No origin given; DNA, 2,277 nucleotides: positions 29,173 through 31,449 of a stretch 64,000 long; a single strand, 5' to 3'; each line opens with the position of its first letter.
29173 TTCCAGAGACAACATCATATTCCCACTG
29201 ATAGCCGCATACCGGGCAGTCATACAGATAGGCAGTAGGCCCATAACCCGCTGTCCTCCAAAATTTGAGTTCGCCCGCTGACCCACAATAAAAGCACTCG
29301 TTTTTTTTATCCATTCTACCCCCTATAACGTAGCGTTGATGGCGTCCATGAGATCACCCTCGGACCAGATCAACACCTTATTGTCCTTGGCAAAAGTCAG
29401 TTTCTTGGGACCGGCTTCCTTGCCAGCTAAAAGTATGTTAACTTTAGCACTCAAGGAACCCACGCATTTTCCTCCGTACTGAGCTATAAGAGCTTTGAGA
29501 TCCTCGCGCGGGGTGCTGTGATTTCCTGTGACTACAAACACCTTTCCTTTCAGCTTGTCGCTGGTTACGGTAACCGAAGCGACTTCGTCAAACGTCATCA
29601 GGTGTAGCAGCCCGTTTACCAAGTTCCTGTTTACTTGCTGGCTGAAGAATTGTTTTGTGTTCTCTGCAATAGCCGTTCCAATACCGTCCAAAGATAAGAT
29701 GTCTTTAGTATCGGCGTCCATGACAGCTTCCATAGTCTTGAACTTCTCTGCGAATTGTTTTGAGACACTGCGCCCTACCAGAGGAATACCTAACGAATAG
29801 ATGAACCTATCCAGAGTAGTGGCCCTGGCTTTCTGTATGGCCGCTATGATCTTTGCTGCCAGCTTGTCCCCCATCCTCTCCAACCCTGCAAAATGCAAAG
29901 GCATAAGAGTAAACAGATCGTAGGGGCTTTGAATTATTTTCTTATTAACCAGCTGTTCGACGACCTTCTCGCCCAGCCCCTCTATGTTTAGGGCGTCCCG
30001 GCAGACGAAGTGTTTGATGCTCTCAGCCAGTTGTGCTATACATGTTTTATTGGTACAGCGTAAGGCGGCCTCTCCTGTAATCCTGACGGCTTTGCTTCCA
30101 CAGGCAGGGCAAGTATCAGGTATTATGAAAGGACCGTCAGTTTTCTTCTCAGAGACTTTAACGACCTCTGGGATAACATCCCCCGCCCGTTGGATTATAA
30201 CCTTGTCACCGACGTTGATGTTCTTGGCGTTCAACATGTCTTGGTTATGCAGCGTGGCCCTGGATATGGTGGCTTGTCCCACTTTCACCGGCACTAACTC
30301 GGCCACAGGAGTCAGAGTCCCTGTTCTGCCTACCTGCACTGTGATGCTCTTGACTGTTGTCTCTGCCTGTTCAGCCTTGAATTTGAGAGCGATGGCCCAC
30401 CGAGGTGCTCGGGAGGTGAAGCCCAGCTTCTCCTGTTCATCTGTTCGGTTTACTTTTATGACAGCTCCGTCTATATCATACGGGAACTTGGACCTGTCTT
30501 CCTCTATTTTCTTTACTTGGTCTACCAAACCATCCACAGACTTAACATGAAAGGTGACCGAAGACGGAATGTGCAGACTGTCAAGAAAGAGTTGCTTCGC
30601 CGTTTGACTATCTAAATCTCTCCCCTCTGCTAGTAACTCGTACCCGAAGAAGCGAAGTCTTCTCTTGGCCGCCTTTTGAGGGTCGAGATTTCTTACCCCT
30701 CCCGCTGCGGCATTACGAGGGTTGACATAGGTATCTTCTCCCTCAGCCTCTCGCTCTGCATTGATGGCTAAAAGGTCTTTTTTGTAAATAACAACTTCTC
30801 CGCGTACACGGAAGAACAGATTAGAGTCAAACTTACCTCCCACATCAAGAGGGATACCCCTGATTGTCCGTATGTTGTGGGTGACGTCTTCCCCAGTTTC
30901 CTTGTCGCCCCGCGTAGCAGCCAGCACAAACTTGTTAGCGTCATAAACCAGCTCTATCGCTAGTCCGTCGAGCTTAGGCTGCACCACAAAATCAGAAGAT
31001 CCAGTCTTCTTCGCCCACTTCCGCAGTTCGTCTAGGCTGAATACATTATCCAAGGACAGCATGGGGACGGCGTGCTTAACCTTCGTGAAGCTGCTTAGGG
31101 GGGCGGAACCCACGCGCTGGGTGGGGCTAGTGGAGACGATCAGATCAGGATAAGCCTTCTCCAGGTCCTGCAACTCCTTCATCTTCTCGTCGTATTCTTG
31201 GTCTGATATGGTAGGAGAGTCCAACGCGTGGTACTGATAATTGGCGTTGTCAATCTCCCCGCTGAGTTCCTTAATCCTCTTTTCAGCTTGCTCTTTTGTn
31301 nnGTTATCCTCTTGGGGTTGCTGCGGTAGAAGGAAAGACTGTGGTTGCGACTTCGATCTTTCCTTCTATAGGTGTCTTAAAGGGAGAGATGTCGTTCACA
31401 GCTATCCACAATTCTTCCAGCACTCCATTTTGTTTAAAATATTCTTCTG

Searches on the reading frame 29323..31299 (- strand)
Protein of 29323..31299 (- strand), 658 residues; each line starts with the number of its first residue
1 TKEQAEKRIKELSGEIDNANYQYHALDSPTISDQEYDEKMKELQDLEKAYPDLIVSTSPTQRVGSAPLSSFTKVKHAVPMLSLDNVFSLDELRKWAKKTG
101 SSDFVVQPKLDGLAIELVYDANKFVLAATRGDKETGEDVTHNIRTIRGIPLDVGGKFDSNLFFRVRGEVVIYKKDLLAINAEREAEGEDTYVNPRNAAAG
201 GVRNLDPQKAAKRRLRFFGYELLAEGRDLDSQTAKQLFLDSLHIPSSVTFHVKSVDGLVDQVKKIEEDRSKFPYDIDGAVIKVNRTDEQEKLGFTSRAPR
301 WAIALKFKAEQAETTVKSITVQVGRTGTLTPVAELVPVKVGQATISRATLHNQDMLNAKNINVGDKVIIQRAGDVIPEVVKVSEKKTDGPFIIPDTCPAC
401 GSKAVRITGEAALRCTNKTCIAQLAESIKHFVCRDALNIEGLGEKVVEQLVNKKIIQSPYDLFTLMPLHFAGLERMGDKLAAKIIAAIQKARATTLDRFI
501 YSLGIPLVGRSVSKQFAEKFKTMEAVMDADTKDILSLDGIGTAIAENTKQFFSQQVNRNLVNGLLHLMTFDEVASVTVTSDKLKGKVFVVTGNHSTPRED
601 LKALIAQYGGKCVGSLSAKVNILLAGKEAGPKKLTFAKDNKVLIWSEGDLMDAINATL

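Call 10: search_protein_families(library=pfam, proteins=[window:29323-31299:-], max_evalue=0.01)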
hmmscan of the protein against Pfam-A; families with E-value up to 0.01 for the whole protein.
window:29323-31299:- (658 aa): 9 families
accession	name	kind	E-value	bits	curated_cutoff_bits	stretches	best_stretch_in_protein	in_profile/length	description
PF01653.23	DNA_ligase_aden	-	3.1e-76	256.7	27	1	69-310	2-253/253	NAD-dependent DNA ligase adenylation domain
PF03120.22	DNA_ligase_OB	-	9e-31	106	32.9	1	313-388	1-76/79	NAD-dependent DNA ligase OB-fold domain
PF12826.13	HHH_2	-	2.1e-17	63.5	27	1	498-561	1-64/64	Helix-hairpin-helix motif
PF00533.33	BRCT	-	6.4e-13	49.2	21.3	1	579-652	2-76/78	BRCA1 C Terminus (BRCT) domain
PF03119.21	DNA_ligase_ZBD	-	9.4e-11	41.8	25.8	1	396-422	1-27/27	NAD-dependent DNA ligase C4 zinc finger domain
PF14520.12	HHH_5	-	3.8e-09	37.3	27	1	503-546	5-49/57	Helix-hairpin-helix domain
PF22745.1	Nlig-Ia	-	7.9e-07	30.1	27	1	6-54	3-51/92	DNA ligase-like, N-terminal NAD+-binding domain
PF12738.14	PTCB-BRCT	-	5.7e-05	23.5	22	1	589-642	4-56/63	twin BRCT domain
PF16589.12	BRCT_2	-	0.00013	22.7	27.3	1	583-631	3-52/86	BRCT domain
